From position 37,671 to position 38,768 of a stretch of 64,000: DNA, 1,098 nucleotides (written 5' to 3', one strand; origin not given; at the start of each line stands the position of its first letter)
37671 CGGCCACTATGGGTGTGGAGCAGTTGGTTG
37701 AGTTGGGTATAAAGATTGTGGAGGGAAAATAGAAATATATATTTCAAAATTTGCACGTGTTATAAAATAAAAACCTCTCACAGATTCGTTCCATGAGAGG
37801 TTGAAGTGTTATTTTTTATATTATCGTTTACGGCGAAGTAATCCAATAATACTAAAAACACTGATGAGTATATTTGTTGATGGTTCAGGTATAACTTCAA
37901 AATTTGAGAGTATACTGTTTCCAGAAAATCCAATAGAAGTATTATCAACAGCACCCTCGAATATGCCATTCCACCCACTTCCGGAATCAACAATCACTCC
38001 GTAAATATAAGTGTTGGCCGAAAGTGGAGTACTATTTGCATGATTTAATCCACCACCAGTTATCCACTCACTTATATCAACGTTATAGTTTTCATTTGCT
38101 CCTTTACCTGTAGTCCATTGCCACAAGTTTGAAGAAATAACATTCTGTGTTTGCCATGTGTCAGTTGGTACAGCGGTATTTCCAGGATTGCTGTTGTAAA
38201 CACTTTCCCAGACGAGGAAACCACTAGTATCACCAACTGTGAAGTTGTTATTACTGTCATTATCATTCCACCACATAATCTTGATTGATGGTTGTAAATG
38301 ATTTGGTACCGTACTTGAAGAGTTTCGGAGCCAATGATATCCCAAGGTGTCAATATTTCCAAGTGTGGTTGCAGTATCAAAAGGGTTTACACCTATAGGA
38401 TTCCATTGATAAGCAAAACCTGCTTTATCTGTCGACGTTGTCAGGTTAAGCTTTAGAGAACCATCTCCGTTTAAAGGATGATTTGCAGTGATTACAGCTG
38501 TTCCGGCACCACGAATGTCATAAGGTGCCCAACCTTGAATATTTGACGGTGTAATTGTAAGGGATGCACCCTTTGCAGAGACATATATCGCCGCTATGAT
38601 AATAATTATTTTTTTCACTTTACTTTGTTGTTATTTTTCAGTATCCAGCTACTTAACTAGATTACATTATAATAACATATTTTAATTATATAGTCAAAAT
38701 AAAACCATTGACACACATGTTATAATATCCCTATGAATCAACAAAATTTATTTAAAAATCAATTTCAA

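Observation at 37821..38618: PEP-CTERM-like sorting signal on a secreted protein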

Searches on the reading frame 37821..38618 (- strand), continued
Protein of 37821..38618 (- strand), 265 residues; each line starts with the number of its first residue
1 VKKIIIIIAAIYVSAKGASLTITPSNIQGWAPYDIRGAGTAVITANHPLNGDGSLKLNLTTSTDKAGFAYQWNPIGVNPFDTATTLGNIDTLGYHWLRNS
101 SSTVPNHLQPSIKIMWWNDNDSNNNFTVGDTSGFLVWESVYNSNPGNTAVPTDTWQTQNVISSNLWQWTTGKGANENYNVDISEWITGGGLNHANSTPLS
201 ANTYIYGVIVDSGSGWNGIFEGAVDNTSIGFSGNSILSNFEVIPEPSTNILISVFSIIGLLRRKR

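Call 34: find_homologous_proteins(query=A1, max_evalue=0.001)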
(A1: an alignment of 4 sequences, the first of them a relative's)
Query A1 (4 sequences) (265 aa, profile of the alignment): 405 proteins with E <= 0.001 among 8000 candidates; the best 120 are listed.
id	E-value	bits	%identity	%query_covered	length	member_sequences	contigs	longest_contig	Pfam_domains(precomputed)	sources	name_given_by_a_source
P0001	9.7e-117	407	100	100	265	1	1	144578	-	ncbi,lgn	-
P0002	2.2e-113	396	59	98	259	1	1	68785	-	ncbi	-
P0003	3.3e-105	369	37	89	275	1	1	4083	-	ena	-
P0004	5.3e-91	322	37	62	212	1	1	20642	PF07589.17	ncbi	-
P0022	1.3e-86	308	32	89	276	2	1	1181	PF07589.17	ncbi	-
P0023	3.6e-72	261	34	91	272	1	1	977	PF07589.17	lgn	-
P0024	4.1e-72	260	36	83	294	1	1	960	PF07589.17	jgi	-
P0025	6.2e-72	260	36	83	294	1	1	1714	PF07589.17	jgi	-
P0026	7.0e-72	260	35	83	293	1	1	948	PF07589.17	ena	-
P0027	8.7e-72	259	34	83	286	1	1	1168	PF07589.17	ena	-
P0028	1.6e-71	259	36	83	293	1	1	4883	PF07589.17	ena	-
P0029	1.8e-71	258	38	83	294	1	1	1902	PF07589.17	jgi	-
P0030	1.9e-71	258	38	83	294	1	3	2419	PF07589.17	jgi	-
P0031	3.8e-71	257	36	83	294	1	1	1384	PF07589.17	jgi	-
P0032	4.9e-71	257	36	83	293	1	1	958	PF07589.17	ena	-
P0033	5.0e-71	257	34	83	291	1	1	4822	PF07589.17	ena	-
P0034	9.9e-71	256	34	83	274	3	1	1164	PF07589.17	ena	-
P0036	1.3e-70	256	35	83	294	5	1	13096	PF07589.17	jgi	-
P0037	1.4e-70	256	36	89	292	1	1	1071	PF07589.17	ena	-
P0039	1.6e-70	255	36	83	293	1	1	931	PF07589.17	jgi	jgi:hypothetical protein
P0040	1.7e-70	255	37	83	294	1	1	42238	PF07589.17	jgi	jgi:hypothetical protein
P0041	2.2e-70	255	35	83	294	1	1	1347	PF07589.17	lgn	-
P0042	2.4e-70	255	35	89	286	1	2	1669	PF07589.17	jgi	jgi:hypothetical protein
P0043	2.8e-70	255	34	80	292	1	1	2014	PF07589.17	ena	-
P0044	3.0e-70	254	35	83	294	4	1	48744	PF07589.17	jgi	jgi:hypothetical protein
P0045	3.7e-70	254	36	83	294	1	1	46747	PF07589.17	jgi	jgi:hypothetical protein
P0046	4.0e-70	254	35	89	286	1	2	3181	PF07589.17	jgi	jgi:hypothetical protein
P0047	4.5e-70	254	35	89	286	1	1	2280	PF07589.17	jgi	jgi:hypothetical protein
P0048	5.3e-70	254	36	83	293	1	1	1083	PF07589.17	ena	-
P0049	5.5e-70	254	35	83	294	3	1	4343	PF07589.17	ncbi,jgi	jgi:PEP-CTERM putative exosortase interaction domain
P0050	6.0e-70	253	35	89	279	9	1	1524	PF07589.17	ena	-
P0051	7.8e-70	253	35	83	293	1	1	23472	PF07589.17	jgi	jgi:hypothetical protein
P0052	7.8e-70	253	35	89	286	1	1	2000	PF07589.17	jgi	jgi:hypothetical protein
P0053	7.9e-70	253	35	83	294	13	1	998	PF07589.17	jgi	jgi:hypothetical protein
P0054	8.6e-70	253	36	83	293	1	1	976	PF07589.17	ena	-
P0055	9.0e-70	253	34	89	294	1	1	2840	PF07589.17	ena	-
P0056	9.6e-70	253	32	83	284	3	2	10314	PF07589.17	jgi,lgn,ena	-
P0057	1.1e-69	253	36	83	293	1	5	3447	PF07589.17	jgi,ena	-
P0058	1.1e-69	253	36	89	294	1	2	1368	PF07589.17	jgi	-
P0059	1.2e-69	252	35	89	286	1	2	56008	PF07589.17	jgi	jgi:hypothetical protein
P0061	1.6e-69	252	35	89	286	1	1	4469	PF07589.17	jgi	jgi:hypothetical protein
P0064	1.9e-69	252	35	89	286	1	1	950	PF07589.17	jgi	jgi:hypothetical protein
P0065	1.9e-69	252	35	83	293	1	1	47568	PF07589.17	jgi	jgi:hypothetical protein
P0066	2.3e-69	252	35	89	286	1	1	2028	PF07589.17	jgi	-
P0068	2.6e-69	251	34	89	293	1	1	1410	PF07589.17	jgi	jgi:hypothetical protein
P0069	2.6e-69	251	35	83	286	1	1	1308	PF07589.17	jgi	jgi:hypothetical protein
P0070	2.6e-69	251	36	89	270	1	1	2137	PF07589.17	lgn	-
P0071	2.7e-69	251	35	83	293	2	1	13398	PF07589.17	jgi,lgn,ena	-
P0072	2.9e-69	251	34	93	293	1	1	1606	PF07589.17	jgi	-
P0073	3.3e-69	251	34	89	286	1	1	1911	PF07589.17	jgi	jgi:hypothetical protein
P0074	3.3e-69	251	34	89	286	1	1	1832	PF07589.17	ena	-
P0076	4.1e-69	251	35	83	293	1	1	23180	PF07589.17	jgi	jgi:hypothetical protein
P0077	4.3e-69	251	39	89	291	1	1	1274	PF07589.17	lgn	-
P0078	4.4e-69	251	35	83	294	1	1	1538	PF07589.17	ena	-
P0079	4.6e-69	251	32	100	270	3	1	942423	PF07589.17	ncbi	-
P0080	4.6e-69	251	35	83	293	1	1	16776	PF07589.17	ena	-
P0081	5.2e-69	250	36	83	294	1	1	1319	PF07589.17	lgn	-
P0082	5.5e-69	250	37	83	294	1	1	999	PF07589.17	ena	-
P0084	7.0e-69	250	37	83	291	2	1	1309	PF07589.17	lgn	-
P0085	7.3e-69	250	35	83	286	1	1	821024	PF07589.17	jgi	jgi:hypothetical protein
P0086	7.8e-69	250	34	89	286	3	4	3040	PF07589.17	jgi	jgi:hypothetical protein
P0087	8.7e-69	250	33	83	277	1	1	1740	PF07589.17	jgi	jgi:hypothetical protein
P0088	9.2e-69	250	37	83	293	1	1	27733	PF07589.17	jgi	jgi:hypothetical protein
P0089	9.8e-69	249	35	83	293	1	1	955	PF07589.17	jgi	jgi:hypothetical protein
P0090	1.0e-68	249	36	83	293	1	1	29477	PF07589.17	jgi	jgi:hypothetical protein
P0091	1.0e-68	249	35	89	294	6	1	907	PF07589.17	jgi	jgi:hypothetical protein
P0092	1.1e-68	249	35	83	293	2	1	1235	PF07589.17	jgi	jgi:hypothetical protein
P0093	1.2e-68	249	35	83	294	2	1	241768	PF07589.17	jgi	jgi:hypothetical protein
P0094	1.4e-68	249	36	83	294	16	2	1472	PF07589.17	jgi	-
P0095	1.4e-68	249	36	83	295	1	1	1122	PF07589.17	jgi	-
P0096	1.4e-68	249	34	83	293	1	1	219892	PF07589.17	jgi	jgi:hypothetical protein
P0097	1.6e-68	249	34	83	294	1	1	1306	PF07589.17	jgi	jgi:PEP-CTERM putative exosortase interaction domain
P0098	1.6e-68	249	35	83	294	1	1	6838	PF07589.17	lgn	-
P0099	1.6e-68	249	35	83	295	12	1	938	PF07589.17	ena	-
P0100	1.7e-68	249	33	83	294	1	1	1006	PF07589.17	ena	-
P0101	1.9e-68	248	33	89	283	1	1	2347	PF07589.17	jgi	jgi:PEP-CTERM motif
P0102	2.0e-68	248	37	83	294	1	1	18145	PF07589.17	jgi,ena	-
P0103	2.4e-68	248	34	89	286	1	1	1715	PF07589.17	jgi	jgi:hypothetical protein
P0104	2.5e-68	248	37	83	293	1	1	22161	PF07589.17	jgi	jgi:hypothetical protein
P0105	2.5e-68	248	35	83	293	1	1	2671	PF07589.17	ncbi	-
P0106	3.0e-68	248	34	83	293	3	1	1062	PF07589.17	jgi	jgi:hypothetical protein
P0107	3.6e-68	248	37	83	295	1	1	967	PF07589.17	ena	-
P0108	3.6e-68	248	33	93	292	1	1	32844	PF07589.17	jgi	jgi:hypothetical protein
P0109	4.2e-68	247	35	83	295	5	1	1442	PF07589.17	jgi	-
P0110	4.4e-68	247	35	83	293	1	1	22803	PF07589.17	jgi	jgi:hypothetical protein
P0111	4.6e-68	247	37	83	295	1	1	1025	PF07589.17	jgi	jgi:hypothetical protein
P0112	5.1e-68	247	36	83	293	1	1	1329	PF07589.17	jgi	jgi:hypothetical protein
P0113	5.2e-68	247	35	89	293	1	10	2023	PF07589.17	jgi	jgi:hypothetical protein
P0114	5.8e-68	247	37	83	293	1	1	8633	PF07589.17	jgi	jgi:hypothetical protein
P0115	6.1e-68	247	34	83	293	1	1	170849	PF07589.17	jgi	jgi:hypothetical protein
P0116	6.6e-68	247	32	89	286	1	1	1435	PF07589.17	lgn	-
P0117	7.2e-68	247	35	83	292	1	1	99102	PF07589.17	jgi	jgi:hypothetical protein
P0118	7.3e-68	247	35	83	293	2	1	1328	PF07589.17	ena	-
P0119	7.7e-68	247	35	89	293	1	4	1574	PF07589.17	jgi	jgi:hypothetical protein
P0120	7.8e-68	246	35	83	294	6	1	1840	PF07589.17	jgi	jgi:hypothetical protein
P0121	8.9e-68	246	36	68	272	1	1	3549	PF07589.17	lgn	-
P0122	1.0e-67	246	34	89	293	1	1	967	PF07589.17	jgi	jgi:hypothetical protein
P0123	1.1e-67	246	35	89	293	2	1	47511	PF07589.17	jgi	jgi:hypothetical protein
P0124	1.1e-67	246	36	89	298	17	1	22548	PF07589.17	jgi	jgi:hypothetical protein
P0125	1.2e-67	246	34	83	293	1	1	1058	PF07589.17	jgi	-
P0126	1.4e-67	246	35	83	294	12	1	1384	PF07589.17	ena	-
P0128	2.1e-67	245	36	83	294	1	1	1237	PF07589.17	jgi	-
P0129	2.5e-67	245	33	99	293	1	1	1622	PF07589.17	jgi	-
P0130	3.2e-67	244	35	83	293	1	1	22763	PF07589.17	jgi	jgi:hypothetical protein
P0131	3.6e-67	244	33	83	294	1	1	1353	PF07589.17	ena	-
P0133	4.8e-67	244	37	89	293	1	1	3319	PF07589.17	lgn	-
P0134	5.0e-67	244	34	91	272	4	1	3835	PF07589.17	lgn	-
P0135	5.6e-67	244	34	83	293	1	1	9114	PF07589.17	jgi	jgi:hypothetical protein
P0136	6.7e-67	243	35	83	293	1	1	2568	PF07589.17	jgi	jgi:hypothetical protein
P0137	8.5e-67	243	35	83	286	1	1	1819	PF07589.17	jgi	jgi:hypothetical protein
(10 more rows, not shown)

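Call 44: predict_structure(alignment_id=A2)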
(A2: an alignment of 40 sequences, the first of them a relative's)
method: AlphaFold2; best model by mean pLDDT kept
length: 265 residues; sequences in the alignment: 40
mean_pLDDT: 76.6   pTM: 0.76
mean pLDDT of the five models: 76.6, 76.4, 75.7, 75.3, 75.1
residues with pLDDT >= 90: 86; 70-90: 90; 50-70: 64; < 50: 25
segments of 3 or more residues with pLDDT < 50: 1-15, 76-80, 247-249
pLDDT, mean of each block of 10 residues (from residue 1): 40 52 77 92 89 92 92 55 79 95 92 81 54 78 74 95 84 64 80 61 87 85 94 88 61 58 60
secondary structure, 60 per line:
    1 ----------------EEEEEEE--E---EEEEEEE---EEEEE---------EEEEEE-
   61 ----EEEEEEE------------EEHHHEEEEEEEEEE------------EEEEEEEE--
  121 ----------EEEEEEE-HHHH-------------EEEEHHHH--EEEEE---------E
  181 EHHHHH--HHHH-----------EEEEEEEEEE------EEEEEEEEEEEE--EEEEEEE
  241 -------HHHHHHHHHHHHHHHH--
elements in order: E17-23 E30-36 E40-44 E54-59 E65-71 E89-98 E111-118 E131-137 H139-142 E156-159 H160-163 E166-170 H182-186 H189-192 E204-213 E220-231 E234-240 H248-263

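Call 47: fold_search(model_id=the predicted structure, library=pdb)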
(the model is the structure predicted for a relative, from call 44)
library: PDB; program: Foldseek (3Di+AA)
matches with E <= 10: 861; with E <= 0.001: 17
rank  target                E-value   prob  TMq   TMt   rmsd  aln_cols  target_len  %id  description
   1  8qpg_TA               1.3e-05  1.00  0.36  0.25   5.5       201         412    9  Turret of Haloferax tailed virus 1 (released 2024-10-09)
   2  6r31_A                3.7e-05  1.00  0.40  0.56   6.7       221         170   10  Family 11 Carbohydrate-Binding Module from Clostridium thermocellum in complex with beta-1,3-1,4-mixed-linked tetrasac (released 2020-02-05)
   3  1wky                  8.2e-05  1.00  0.32  0.21   6.3       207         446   12  Crystal structure of alkaline mannanase from Bacillus sp. strain JAMB-602: catalytic domain and its Carbohydrate Binding (released 2005-06-15)
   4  1v0a                  1.1e-04  1.00  0.39  0.56   8.8       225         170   10  Family 11 Carbohydrate-Binding Module of cellulosomal cellulase Lic26A-Cel5E of Clostridium thermocellum (released 2005-01-12)
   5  6r3m_A                2.0e-04  1.00  0.37  0.52   6.8       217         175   10  Family 11 Carbohydrate-Binding Module from Clostridium thermocellum in complex with beta-1,3-1,4-mixed-linked tetrasac (released 2020-02-05)
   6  6fhj                  3.1e-04  1.00  0.32  0.11   5.8       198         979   17  Structural dynamics and catalytic properties of a multi-modular xanthanase, native. (released 2018-08-29)
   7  2vtf_A                4.4e-04  1.00  0.31  0.16   6.3       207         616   12  X-ray crystal structure of the Endo-beta-N-acetylglucosaminidase from Arthrobacter protophormiae E173Q mutant reveals  (released 2009-03-31)
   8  1wzx_B                7.3e-04  1.00  0.36  0.51   5.5       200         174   12  Crystal Structure of Family 30 Carbohydrate Binding Module. (released 2005-03-22)
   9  2zew_B                7.3e-04  1.00  0.32  0.52   7.5       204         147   10  Family 16 Cabohydrate Binding Domain Module 1 (released 2008-03-04)
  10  4bq3_B                7.3e-04  1.00  0.33  0.14   7.8       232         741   11  Structural analysis of an exo-beta-agarase (released 2013-08-14)
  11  3fha_D                8.1e-04  0.99  0.30  0.16   9.2       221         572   11  Structure of endo-beta-N-acetylglucosaminidase A (released 2009-04-28)
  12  2vtf_B                8.6e-04  1.00  0.34  0.16   6.1       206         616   13  X-ray crystal structure of the Endo-beta-N-acetylglucosaminidase from Arthrobacter protophormiae E173Q mutant reveals  (released 2009-03-31)
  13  3fhq_B                8.6e-04  1.00  0.31  0.15   6.4       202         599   13  Structure of endo-beta-N-acetylglucosaminidase A (released 2009-05-05)
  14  3o7o_A                8.6e-04  0.97  0.33  0.33  11.4       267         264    9  Use of synthetic symmetrization in the crystallization and structure determination of CelA from Thermotoga maritima (released 2010-12-01)
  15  3vhn_B                8.6e-04  0.97  0.31  0.31  11.6       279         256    9  Y61G mutant of Cellulase 12A from thermotoga maritima (released 2012-07-11)
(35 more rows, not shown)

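Call 50: search_protein_families(library=ncbifam, proteins=[L018:7436-8248:+, L022:17240-18019:+, L026:17770-18549:+, L013:15798-16730:+, L013:16775-18628:+, L031:14162-15433:-, L029:14278-15714:-, L003:2031-3902:-], max_evalue=0.001)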
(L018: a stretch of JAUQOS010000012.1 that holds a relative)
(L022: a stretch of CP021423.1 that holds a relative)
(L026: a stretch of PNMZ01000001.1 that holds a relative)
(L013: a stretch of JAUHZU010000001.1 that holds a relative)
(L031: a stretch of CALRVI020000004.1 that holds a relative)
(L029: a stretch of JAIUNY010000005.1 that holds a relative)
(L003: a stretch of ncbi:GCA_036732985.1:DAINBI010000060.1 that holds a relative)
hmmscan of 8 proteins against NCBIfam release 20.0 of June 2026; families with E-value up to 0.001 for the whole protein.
L018:7436-8248:+ (270 aa): 4 families
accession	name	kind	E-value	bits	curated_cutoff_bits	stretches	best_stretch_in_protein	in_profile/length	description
NF040871.1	AztB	equivalog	8.1e-38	130.6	280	1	2-252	3-254/254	zinc ABC transporter permease AztB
NF040927.1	ABC_perm_SloB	subfamily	4.3e-35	121.8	460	1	6-268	7-269/271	metal ABC transporter permease subunit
NF007089.0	PRK09543.1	equivalog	5.3e-32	111.4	284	1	14-259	8-254/261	zinc ABC transporter permease subunit ZnuB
TIGR03770.1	anch_rpt_perm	equivalog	6.1e-31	108.1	296.8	1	9-261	15-268/270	anchored repeat-type ABC transporter permease subunit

L022:17240-18019:+ (259 aa): 0 families

L026:17770-18549:+ (259 aa): 0 families

L013:15798-16730:+ (310 aa): 0 families

L013:16775-18628:+ (617 aa): 9 families
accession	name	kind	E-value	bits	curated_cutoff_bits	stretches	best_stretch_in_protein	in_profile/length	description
NF002505.0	PRK01862.1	equivalog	3.7e-78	263.6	482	1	32-610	29-571/577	ClcB-like voltage-gated chloride channel protein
NF003640.0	PRK05277.1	equivalog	2.3e-49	168.3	350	1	25-472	31-450/471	H(+)/Cl(-) exchange transporter ClcA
NF002437.0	PRK01610.1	equivalog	4.3e-37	128.2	425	1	50-467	41-423/429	voltage-gated ClC-type chloride channel ClcB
TIGR01186.1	proV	subfamily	0.00014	21.1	326.6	1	495-611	249-359/363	betaine/proline/choline family ABC transporter ATP-binding protein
NF005869.0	PRK07807.1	equivalog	0.00028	20.1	549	1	498-616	99-213/479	GuaB1 family IMP dehydrogenase-related protein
NF041552.1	TF_PrdR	equivalog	0.0003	19.2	795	1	500-616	18-132/577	sigma-54 dependent transcriptional regulator PrdR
NF052358.1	GMPRedGuaB1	equivalog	0.00046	19.4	675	1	498-614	99-211/479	GMP reductase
NF041630.1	CBS_CbpB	equivalog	0.00066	19.6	125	0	522-611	45-137/143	cyclic-di-AMP-binding protein CbpB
NF011447.0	PRK14869.2-3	equivalog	0.00077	18.2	522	1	555-615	70-130/540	putative manganese-dependent inorganic diphosphatase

L031:14162-15433:- (423 aa): 0 families

L029:14278-15714:- (478 aa): 0 families

L003:2031-3902:- (623 aa): 0 families

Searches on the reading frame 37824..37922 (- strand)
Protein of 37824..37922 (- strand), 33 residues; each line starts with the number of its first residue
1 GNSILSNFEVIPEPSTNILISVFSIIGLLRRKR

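Call 36: search_protein_families(library=pfam, proteins=[window:37824-37922:-], max_evalue=10)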
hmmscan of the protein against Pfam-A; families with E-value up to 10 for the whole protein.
seq(33 aa): 1 family
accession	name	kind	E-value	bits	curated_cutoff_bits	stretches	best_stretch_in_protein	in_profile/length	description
PF07589.16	PEP-CTERM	-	0.024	15.1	20.7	1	11-33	2-24/24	PEP-CTERM motif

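Call 37: search_protein_families(library=ncbifam, proteins=[window:37824-37922:-], max_evalue=10)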
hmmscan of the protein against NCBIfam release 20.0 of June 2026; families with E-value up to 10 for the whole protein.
seq(33 aa): 1 family
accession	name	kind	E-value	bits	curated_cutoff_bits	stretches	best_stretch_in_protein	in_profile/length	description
TIGR02595.1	PEP_CTERM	domain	0.033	15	16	1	11-33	1-23/24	PEP-CTERM sorting domain-containing protein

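Call 63: search_protein_representatives(protein=window:37824-37913:-)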
Query: 30 residues. Proteins with E-value up to 0.001 (for the whole library): 8; up to 1e-10: 1; up to 1e-30: 0. The best 8 are listed.
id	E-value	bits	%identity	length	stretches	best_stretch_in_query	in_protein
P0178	9.0e-11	54.0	48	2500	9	7-30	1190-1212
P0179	4.6e-08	46.0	47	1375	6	6-30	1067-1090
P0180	5.9e-08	45.7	-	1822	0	-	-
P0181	2.6e-06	40.9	50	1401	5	4-30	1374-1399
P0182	3.3e-06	40.6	43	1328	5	4-30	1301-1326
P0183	1.1e-05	39.1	47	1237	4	5-30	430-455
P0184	3.9e-04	34.5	44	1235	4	5-29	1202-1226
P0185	6.9e-04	33.8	50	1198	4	5-30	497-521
